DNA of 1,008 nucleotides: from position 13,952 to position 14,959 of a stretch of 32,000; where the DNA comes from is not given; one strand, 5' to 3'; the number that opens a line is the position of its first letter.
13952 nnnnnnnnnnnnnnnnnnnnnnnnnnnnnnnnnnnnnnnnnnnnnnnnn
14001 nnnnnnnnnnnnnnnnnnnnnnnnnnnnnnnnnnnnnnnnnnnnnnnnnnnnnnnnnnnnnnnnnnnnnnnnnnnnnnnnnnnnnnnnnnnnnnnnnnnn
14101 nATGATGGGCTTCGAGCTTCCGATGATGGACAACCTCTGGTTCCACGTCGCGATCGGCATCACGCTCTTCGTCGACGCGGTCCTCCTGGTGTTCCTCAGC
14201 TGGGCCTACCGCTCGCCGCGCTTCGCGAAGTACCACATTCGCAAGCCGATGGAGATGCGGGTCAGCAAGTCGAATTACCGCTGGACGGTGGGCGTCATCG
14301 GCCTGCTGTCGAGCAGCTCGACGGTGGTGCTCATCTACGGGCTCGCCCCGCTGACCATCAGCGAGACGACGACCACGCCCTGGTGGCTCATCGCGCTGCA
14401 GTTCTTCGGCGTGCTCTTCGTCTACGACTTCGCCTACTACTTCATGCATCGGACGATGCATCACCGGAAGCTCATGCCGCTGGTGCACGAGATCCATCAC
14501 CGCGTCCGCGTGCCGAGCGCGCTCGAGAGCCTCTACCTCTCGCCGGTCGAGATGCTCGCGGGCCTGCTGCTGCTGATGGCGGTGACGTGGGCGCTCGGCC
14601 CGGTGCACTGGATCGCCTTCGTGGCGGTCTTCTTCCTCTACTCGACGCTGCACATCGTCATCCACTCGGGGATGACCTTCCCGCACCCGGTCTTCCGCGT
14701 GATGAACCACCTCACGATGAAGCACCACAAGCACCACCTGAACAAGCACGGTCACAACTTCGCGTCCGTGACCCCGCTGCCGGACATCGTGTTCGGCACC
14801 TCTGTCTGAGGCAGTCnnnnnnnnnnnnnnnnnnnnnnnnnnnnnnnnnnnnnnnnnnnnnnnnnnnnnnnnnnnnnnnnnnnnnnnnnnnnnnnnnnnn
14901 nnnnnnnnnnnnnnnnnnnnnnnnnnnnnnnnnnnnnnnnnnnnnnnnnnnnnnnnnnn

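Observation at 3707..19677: Compact, translationally coupled mevalonate-to-sterol operon in which half of the genes are domain fusions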

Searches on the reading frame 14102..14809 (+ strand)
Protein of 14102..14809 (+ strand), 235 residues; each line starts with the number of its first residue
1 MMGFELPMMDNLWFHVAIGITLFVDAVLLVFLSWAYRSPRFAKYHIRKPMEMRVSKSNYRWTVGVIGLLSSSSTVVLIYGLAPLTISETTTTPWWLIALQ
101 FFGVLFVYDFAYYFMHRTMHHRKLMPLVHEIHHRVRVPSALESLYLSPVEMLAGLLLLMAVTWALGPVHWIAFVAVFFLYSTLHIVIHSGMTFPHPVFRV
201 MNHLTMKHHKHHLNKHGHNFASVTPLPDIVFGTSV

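Call 5: search_protein_families(library=pfam, proteins=[window:14102-14809:+], max_evalue=0.01)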
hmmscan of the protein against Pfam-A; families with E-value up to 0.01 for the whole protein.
window:14102-14809:+ (235 aa): 1 family
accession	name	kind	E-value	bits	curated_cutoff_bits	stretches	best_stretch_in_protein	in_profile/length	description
PF04116.19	FA_hydroxylase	-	8.6e-21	75.2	31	1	103-233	3-132/132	Fatty acid hydroxylase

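Call 6: search_protein_families(library=ncbifam, proteins=[window:14102-14809:+], max_evalue=0.001)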
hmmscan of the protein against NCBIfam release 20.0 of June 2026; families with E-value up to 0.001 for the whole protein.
window:14102-14809:+ (235 aa): 0 families

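Call 31: find_homologous_proteins(query=window:14102-14809:+, max_evalue=0.00001)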
Query window:14102-14809:+ (235 aa): 28 proteins with E <= 0.00001 among 824 candidates.
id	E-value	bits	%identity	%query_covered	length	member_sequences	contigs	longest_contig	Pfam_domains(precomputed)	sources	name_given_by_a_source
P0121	4.3e-152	522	100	100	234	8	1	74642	PF04116.20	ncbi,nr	ncbi:MAG: sterol desaturase family protein [Myxococcota bacterium]|nr:sterol desaturase family prote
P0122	3.0e-111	389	78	97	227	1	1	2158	PF04116.20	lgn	-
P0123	1.4e-104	367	73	97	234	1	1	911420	PF04116.20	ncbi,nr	ncbi:MAG: sterol desaturase family protein [Sandaracinaceae bacterium]|nr:sterol desaturase family p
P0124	2.4e-104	366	70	100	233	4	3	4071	PF04116.20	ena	-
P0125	8.8e-104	364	72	97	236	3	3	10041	PF04116.20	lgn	-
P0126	6.5e-102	358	70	97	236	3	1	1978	PF04116.20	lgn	-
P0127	2.2e-98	346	68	97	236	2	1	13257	PF04116.20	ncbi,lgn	-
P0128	1.5e-96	340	69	97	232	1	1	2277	PF04116.20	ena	-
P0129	5.5e-96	339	67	97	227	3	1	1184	PF04116.20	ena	-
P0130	1.5e-92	327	67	94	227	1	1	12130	PF04116.20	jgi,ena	-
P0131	2.2e-85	304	64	94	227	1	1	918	PF04116.20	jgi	-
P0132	3.8e-85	303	62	97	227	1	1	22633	PF04116.20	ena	-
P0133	1.5e-84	301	62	92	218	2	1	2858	PF04116.20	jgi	jgi:sterol desaturase/sphingolipid hydroxylase (fatty acid hydroxylase superfamily)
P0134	1.1e-82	295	62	96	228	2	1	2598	PF04116.20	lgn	-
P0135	3.0e-81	290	59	96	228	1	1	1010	PF04116.20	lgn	-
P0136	2.3e-80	287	61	96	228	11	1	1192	PF04116.20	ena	-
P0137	3.2e-80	287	60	96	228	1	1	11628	PF04116.20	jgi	jgi:sterol desaturase/sphingolipid hydroxylase (fatty acid hydroxylase superfamily)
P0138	6.0e-77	276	55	97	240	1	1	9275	PF04116.20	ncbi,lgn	-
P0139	2.0e-74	268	56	97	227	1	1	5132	PF04116.20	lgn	-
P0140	3.1e-70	254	55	97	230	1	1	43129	PF04116.20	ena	-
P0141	1.5e-66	242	52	94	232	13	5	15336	PF04116.20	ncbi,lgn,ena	-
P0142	7.4e-61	224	50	97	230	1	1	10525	PF04116.20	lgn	-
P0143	2.0e-60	222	52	94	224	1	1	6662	PF04116.20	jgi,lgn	jgi:sterol desaturase/sphingolipid hydroxylase (fatty acid hydroxylase superfamily)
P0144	4.8e-59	218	47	100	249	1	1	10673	PF04116.20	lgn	-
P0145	2.1e-56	209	47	94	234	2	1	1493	PF04116.20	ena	-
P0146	1.6e-50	190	47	92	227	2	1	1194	PF04116.20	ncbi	-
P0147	8.2e-34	135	37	93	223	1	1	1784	PF04116.20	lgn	-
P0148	2.8e-24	104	81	25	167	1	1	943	PF00437.27,PF04116.20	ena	-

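Call 32: find_encoding_contigs(protein=P0140, flank=10000, max_places=1)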
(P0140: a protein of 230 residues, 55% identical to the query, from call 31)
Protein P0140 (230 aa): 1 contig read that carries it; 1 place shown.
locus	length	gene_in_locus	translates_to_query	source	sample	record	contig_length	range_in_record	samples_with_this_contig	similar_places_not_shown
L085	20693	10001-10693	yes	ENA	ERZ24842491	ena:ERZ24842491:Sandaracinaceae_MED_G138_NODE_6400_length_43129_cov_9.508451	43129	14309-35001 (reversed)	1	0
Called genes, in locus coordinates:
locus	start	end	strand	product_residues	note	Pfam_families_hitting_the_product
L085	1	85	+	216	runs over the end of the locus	PF03364:Polyketide_cyc (weak)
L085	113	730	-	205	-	PF00350:Dynamin_N (faint), PF01926:MMR_HSR1, PF02421:FeoB_N, PF03193:RsgA_GTPase (faint)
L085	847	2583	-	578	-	PF13948:DUF4215 (faint)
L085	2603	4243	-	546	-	PF03023:MurJ, PF13440:Polysacc_synt_3 (weak)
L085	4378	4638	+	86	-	PF01649:Ribosomal_S20p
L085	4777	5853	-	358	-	PF06144:DNA_pol3_delta (weak), PF21694:DNA_pol3_delta_C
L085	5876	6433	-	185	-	-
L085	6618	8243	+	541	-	PF00171:Aldedh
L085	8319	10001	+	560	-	PF00732:GMC_oxred_N, PF00890:FAD_binding_2 (weak), PF01266:DAO (faint), PF05199:GMC_oxred_C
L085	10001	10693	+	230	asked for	PF04116:FA_hydroxylase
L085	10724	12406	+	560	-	PF00067:p450, PF06902:Fer4_19 (weak), PF13370:Fer4_13 (weak), PF13459:Fer4_15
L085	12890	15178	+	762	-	PF02861:Clp_N (weak), PF13191:AAA_16 (weak), PF00004:AAA, PF17871:AAA_lid_9, PF00004:AAA (weak), PF07724:AAA_2, PF07728:AAA_5, PF10431:ClpB_D2-small, +4 more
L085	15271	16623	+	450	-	PF00069:Pkinase, PF07714:PK_Tyr_Ser-Thr, PF00069:Pkinase (weak)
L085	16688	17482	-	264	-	PF10727:Rossmann-like (weak), PF10728:DUF2520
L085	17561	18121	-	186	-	PF01467:CTP_transf_like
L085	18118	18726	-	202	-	-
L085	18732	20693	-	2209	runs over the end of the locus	PF13432:TPR_16 (faint), PF13181:TPR_8 (faint), PF13428:TPR_14 (faint), PF25064:ARM_TT21_5th (faint), PF14559:TPR_19 (weak)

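Call 33: find_encoding_contigs(protein=P0141, flank=10000, max_places=2)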
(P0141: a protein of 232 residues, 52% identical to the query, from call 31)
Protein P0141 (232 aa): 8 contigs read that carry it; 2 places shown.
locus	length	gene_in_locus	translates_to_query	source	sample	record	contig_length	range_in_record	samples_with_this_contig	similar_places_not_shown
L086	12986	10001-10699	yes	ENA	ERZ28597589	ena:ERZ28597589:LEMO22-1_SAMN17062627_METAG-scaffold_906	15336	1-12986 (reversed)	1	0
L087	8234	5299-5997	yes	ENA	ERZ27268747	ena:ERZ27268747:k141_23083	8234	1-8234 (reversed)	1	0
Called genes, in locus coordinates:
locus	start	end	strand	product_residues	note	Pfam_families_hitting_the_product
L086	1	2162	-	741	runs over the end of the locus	PF13625:Helicase_C_3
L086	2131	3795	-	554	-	PF13625:Helicase_C_3, PF04851:ResIII, PF16203:ERCC3_RAD25_C, PF00271:Helicase_C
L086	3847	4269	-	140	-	PF00472:RF-1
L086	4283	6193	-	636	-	-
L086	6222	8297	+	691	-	PF00171:Aldedh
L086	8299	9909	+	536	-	PF00732:GMC_oxred_N, PF00890:FAD_binding_2 (weak), PF01266:DAO (weak), PF05199:GMC_oxred_C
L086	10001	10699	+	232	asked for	PF04116:FA_hydroxylase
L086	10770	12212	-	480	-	PF00171:Aldedh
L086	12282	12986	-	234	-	?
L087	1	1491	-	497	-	?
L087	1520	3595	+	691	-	PF00171:Aldedh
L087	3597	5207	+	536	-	PF00732:GMC_oxred_N, PF00890:FAD_binding_2 (weak), PF01266:DAO (weak), PF05199:GMC_oxred_C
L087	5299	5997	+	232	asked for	PF04116:FA_hydroxylase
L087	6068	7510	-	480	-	PF00171:Aldedh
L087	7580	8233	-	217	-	?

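Call 34: find_encoding_contigs(protein=P0144, flank=10000, max_places=1)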
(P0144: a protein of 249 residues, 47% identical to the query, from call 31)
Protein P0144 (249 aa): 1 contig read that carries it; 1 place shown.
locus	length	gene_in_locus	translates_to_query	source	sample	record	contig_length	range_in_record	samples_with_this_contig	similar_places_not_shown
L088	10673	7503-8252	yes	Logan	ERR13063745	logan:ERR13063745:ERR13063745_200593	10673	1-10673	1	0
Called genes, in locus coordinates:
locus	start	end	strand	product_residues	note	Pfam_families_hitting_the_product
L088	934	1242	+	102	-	-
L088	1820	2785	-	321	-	PF08239:SH3_3 (weak), PF01551:Peptidase_M23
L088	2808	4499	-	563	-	PF01436:NHL (faint), PF07494:Reg_prop (faint), PF24684:Vgb_lyase, PF08450:SGL (weak)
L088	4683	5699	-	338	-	-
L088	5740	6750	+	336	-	PF09752:ABHD18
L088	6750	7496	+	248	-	PF00462:Glutaredoxin (faint), PF02798:GST_N (faint), PF13417:GST_N_3, PF13409:GST_N_2, PF13417:GST_N_3, PF13409:GST_N_2 (weak)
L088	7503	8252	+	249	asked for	PF04116:FA_hydroxylase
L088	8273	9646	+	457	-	-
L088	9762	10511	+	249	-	-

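Call 50: find_encoding_contigs(protein=P0132, flank=10000, max_places=1)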
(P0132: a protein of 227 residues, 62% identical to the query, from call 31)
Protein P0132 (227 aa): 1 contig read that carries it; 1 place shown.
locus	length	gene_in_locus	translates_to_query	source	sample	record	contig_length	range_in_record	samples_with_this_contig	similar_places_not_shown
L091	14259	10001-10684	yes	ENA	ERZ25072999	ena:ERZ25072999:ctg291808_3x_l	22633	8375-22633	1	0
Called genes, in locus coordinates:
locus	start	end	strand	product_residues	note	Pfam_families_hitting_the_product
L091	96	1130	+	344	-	PF00069:Pkinase, PF01636:APH (faint), PF07714:PK_Tyr_Ser-Thr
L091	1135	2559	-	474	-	PF07719:TPR_2 (faint), PF08308:PEGA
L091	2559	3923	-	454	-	PF00069:Pkinase, PF07714:PK_Tyr_Ser-Thr, PF01636:APH (faint)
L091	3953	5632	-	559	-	PF01590:GAF, PF13492:GAF_3 (weak), PF00158:Sigma54_activat, PF14532:Sigma54_activ_2, PF00004:AAA (faint), PF07728:AAA_5 (faint), PF25601:AAA_lid_14, PF02954:HTH_8, +1 more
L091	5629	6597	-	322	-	-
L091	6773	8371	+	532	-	PF00171:Aldedh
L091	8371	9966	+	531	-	PF00732:GMC_oxred_N, PF00890:FAD_binding_2 (weak), PF01266:DAO (faint), PF13450:NAD_binding_8 (weak), PF05199:GMC_oxred_C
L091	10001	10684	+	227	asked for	PF04116:FA_hydroxylase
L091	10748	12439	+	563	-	PF00067:p450, PF13370:Fer4_13, PF13459:Fer4_15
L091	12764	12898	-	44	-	-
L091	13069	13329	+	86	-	-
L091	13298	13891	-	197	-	PF00535:Glycos_transf_2 (weak)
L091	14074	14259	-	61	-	?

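Call 51: find_encoding_contigs(protein=P0142, flank=10000, max_places=1)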
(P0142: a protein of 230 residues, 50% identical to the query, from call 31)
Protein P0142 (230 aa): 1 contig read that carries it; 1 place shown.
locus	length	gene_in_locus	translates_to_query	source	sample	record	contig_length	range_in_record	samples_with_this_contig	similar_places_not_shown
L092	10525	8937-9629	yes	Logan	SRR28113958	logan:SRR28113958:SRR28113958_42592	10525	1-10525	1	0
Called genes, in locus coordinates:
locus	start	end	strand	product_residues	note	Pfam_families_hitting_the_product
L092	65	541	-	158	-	-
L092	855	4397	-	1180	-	PF13174:TPR_6 (faint)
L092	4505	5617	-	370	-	-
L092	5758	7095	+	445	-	PF00365:PFK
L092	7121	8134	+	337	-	PF09752:ABHD18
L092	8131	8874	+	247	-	PF00462:Glutaredoxin (faint), PF02798:GST_N (faint), PF13417:GST_N_3, PF13409:GST_N_2, PF13417:GST_N_3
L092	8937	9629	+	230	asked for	PF04116:FA_hydroxylase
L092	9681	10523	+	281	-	?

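Call 63: find_related_loci(query=A3, collection=metagenome_contigs, flank=10000)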
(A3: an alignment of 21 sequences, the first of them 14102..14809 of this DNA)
Query A3 (235 aa) in metagenome_contigs; peptide patterns used: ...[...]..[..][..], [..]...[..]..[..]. (x = any residue, [..] = any of these).
376 stretches matched a pattern; 80 encode a relative of the query (tblastn E <= 1e-3); 80 distinct loci.
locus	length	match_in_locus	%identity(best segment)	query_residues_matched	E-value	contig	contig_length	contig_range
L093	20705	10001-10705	100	1-235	4e-158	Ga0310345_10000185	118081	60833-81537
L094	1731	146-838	70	4-235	3e-96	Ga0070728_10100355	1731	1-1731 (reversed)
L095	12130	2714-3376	67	14-235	2e-89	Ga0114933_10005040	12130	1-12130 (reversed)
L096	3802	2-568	73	46-235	6e-79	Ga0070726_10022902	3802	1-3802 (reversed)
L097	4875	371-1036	52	14-233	1e-70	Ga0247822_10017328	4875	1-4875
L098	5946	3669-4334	52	14-233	1e-70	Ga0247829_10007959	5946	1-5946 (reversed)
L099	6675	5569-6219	46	16-233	9e-59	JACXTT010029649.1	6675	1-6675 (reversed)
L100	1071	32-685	43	16-234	5e-56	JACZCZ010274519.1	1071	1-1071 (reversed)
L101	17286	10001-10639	46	21-234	2e-52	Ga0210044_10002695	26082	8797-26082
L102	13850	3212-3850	47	21-234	1e-52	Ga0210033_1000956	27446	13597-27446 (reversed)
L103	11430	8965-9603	46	21-234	6e-52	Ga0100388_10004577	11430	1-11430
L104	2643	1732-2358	44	25-234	3e-48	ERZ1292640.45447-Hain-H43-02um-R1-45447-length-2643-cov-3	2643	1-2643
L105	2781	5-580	49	42-234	3e-48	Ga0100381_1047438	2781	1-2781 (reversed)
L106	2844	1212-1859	40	18-234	3e-46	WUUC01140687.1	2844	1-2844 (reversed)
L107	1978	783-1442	43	14-234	8e-47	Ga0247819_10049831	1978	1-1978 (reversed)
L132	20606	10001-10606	36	32-233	5e-34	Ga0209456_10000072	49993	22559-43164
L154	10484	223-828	36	32-233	2e-32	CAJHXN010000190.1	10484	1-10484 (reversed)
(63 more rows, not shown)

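Call 68: search_protein_families(library=pfam, proteins=[L132:3717-4730:-, L132:4848-6617:-, L132:6443-8068:-, L132:8617-9912:+, L132:9941-10615:+, L132:10619-11638:+, L132:11635-12810:-, L132:12731-13999:-, L132:13996-14859:-, L132:15419-17092:+], max_evalue=0.001)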
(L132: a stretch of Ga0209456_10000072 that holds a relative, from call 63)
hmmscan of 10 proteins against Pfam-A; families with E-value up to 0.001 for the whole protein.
L132:3717-4730:- (337 aa): 1 family
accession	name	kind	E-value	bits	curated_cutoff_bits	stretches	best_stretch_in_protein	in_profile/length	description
PF03480.18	DctP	-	1.1e-30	107.4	23.4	1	39-312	2-277/286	Bacterial extracellular solute-binding protein, family 7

L132:4848-6617:- (589 aa): 5 families
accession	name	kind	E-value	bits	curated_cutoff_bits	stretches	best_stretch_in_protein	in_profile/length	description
PF00732.25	GMC_oxred_N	-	2.5e-42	145.6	23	1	62-337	1-217/218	GMC oxidoreductase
PF05199.19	GMC_oxred_C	-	5.6e-32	111.6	24.6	1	442-575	1-139/139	GMC oxidoreductase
PF01266.30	DAO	-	2.1e-06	28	27.9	1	63-97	1-34/353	FAD dependent oxidoreductase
PF05834.18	Lycopene_cycl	-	0.00072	19.2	23.4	0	63-97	1-36/380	Lycopene cyclase protein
PF00890.30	FAD_binding_2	-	0.00099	18.8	20.4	0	63-99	1-36/414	FAD binding domain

L132:6443-8068:- (541 aa): 2 families
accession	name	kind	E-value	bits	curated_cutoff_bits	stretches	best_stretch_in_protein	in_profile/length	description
PF00171.27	Aldedh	-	2.3e-131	439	23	1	29-490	7-461/461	Aldehyde dehydrogenase family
PF05893.19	LuxC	-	0.00069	19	21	0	145-308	81-245/401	Acyl-CoA reductase (LuxC)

L132:8617-9912:+ (431 aa): 4 families
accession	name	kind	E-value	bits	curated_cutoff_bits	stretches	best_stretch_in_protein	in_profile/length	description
PF00175.26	NAD_binding_1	-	5.8e-13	49.9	22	1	164-259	2-107/109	Oxidoreductase NAD-binding domain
PF00111.32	Fer2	-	4.8e-12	46.1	21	1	308-379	4-76/77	2Fe-2S iron-sulfur cluster binding domain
PF00970.30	FAD_binding_6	-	1.1e-11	45.4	21.1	1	53-149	3-97/99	Oxidoreductase FAD-binding domain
PF22290.1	DmmA-like_N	-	0.00018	22.4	33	1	163-271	23-122/124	Dimethylamine monooxygenase subunit DmmA-like, N-terminal domain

L132:9941-10615:+ (224 aa): 1 family
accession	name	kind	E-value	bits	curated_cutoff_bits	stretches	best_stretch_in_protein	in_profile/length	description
PF04116.19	FA_hydroxylase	-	4.9e-24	85.7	31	1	90-222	2-132/132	Fatty acid hydroxylase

L132:10619-11638:+ (339 aa): 9 families
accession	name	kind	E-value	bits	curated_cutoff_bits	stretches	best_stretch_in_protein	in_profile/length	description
PF01073.25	3Beta_HSD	-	4.6e-63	213.3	22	1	5-256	1-271/280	3-beta hydroxysteroid dehydrogenase/isomerase family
PF01370.27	Epimerase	-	1.5e-38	133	20.9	1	5-217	2-227/240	NAD dependent epimerase/dehydratase family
PF16363.11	GDP_Man_Dehyd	-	1.2e-18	68.1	27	1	5-218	1-240/332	GDP-mannose 4,6 dehydratase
PF07993.18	NAD_binding_4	-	3.1e-15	56.5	20.1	1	52-169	79-209/258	Male sterility protein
PF04321.23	RmlD_sub_bind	-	1.6e-12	47.6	27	1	5-256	4-234/287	RmlD substrate binding domain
PF13460.12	NAD_binding_10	-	3.1e-11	43.9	27.2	1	8-146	1-129/184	NAD(P)H-binding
PF02719.21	Polysacc_synt_2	-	1.8e-07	31.1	20.2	1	47-113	61-131/293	Polysaccharide biosynthesis protein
PF05368.20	NmrA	-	0.00021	21.4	27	1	5-112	6-109/298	NmrA-like family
PF08659.16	KR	-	0.00024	21.5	22.6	0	4-115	3-141/180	KR domain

L132:11635-12810:- (391 aa): 1 family
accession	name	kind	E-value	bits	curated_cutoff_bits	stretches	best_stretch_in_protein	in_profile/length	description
PF06742.16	DUF1214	-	5.3e-08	33.8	25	1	300-359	33-99/112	Protein of unknown function (DUF1214)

L132:12731-13999:- (422 aa): 3 families
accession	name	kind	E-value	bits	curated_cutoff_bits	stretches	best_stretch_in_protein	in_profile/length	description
PF13469.12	Sulfotransfer_3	-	4e-44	151.9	27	1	118-369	1-216/216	Sulfotransferase family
PF00685.33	Sulfotransfer_1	-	7e-07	29.3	22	1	119-387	4-208/255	Sulfotransferase domain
PF17784.7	Sulfotransfer_4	-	9e-07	29.4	22.8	1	262-341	78-156/215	Sulfotransferase domain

L132:13996-14859:- (287 aa): 4 families
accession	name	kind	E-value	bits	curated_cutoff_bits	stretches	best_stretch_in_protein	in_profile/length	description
PF13561.12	adh_short_C2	-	3.9e-59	200.5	27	1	27-259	6-236/236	Enoyl-(Acyl carrier protein) reductase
PF00106.31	adh_short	-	6.7e-51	173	26.6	1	18-210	1-192/195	short chain dehydrogenase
PF23441.1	SDR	-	3.6e-11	43.4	27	1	19-257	9-254/258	SDR-like rossmann domain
PF08659.16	KR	-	8.4e-10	39.3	22.6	1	21-175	4-157/180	KR domain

L132:15419-17092:+ (557 aa): 1 family
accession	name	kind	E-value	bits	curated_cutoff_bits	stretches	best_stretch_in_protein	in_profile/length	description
PF18566.7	Ldi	-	2.9e-36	126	26.1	1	120-404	1-293/318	Linalool dehydratase/isomerase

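Call 69: predict_structure(alignment_id=A3)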
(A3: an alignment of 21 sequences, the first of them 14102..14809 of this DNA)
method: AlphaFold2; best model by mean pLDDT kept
length: 235 residues; sequences in the alignment: 21
mean_pLDDT: 84.5   pTM: 0.83
mean pLDDT of the five models: 84.5, 84.5, 84.0, 83.8, 83.2
residues with pLDDT >= 90: 106; 70-90: 93; 50-70: 33; < 50: 3
segments of 3 or more residues with pLDDT < 50: none
pLDDT, mean of each block of 10 residues (from residue 1): 58 94 93 92 89 85 85 92 88 95 93 86 81 68 73 91 94 95 90 93 87 63 70 62
secondary structure, 60 per line:
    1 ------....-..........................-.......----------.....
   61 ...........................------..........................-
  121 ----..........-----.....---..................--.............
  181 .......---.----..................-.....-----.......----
elements in order: H7-10 H12-37 H39-44 H56-85 H94-119 H125-134 H140-144 H148-165 H170-187 H196-213 H215-219 H225-231

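Call 73: fold_search(model_id=the predicted structure, library=pdb)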
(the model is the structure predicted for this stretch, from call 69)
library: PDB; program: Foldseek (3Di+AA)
matches with E <= 10: 19; with E <= 0.001: 0
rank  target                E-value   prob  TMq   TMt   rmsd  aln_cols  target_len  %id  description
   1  4zr0_A                3.7e-01  0.63  0.35  0.32   7.8       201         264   20  Full length scs7p (only hydroxylase domain visible) (released 2015-07-29)
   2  4zr0_B                5.3e-01  0.66  0.39  0.35   7.3       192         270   18  Full length scs7p (only hydroxylase domain visible) (released 2015-07-29)
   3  7awm                  3.7e+00  0.02  0.13  0.09  19.6       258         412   12  Structure of the thermostabilized EAAT1 cryst mutant in complex with L-ASP, three sodium ions and the allosteric inhibit (released 2021-10-13)
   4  7p04                  3.9e+00  0.06  0.21  0.07  10.4       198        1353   14  Cryo-EM structure of Pdr5 from Saccharomyces cerevisiae in inward-facing conformation with ADP/ATP (released 2021-11-10)
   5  9ima_A                3.9e+00  0.05  0.21  0.20  11.5       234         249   12  Cryo-EM structure for the GPRC5D complexed with Talquetamab Fab (released 2024-09-11)
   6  7p03                  4.6e+00  0.02  0.15  0.05  13.1       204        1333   15  Cryo-EM structure of Pdr5 from Saccharomyces cerevisiae in inward-facing conformation without nucleotides (released 2021-11-10)
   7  9iuk                  5.9e+00  0.05  0.24  0.08   9.5       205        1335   19  The structure of Candida albicans Cdr1 in apo state (released 2024-09-18)
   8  9yne_G                5.9e+00  0.04  0.21  0.12  11.1       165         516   14  Motor domain of human dynein-1 in pre-power stroke bound to dynactin-p150glued-CC1B-ICD and LIS1 (released 2026-01-28)
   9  5llu                  7.2e+00  0.01  0.15  0.10  20.3       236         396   12  Structure of the thermostabilized EAAT1 cryst-II mutant in complex with L-ASP (released 2017-04-19)
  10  8ug6_A                8.0e+00  0.03  0.21  0.14  14.0       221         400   10  Mus musculus Otopetrin 2 (mOTOP2) in pH 5.0 (released 2024-08-21)
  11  8j19_R                8.0e+00  0.01  0.14  0.11  13.6       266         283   14  Cryo-EM structure of the LY237-bound GPR84 receptor-Gi complex (released 2023-06-21)
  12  7ri3_D                8.4e+00  0.02  0.16  0.09  20.0       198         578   10  Crystal structure of Albireti Toxin, a diphtheria toxin homolog, from Streptomyces albireticuli (released 2022-04-20)
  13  7ri3_A                8.4e+00  0.01  0.14  0.07  19.1       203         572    8  Crystal structure of Albireti Toxin, a diphtheria toxin homolog, from Streptomyces albireticuli (released 2022-04-20)
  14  7f02_C                8.4e+00  0.01  0.14  0.14  16.8       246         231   10  Cytochrome c-type biogenesis protein CcmABCD from E. coli (released 2022-11-09)
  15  9jxo_A                8.9e+00  0.03  0.21  0.11  13.7       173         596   13  Cryo-EM structure of human XPR1-G621A (released 2025-08-27)
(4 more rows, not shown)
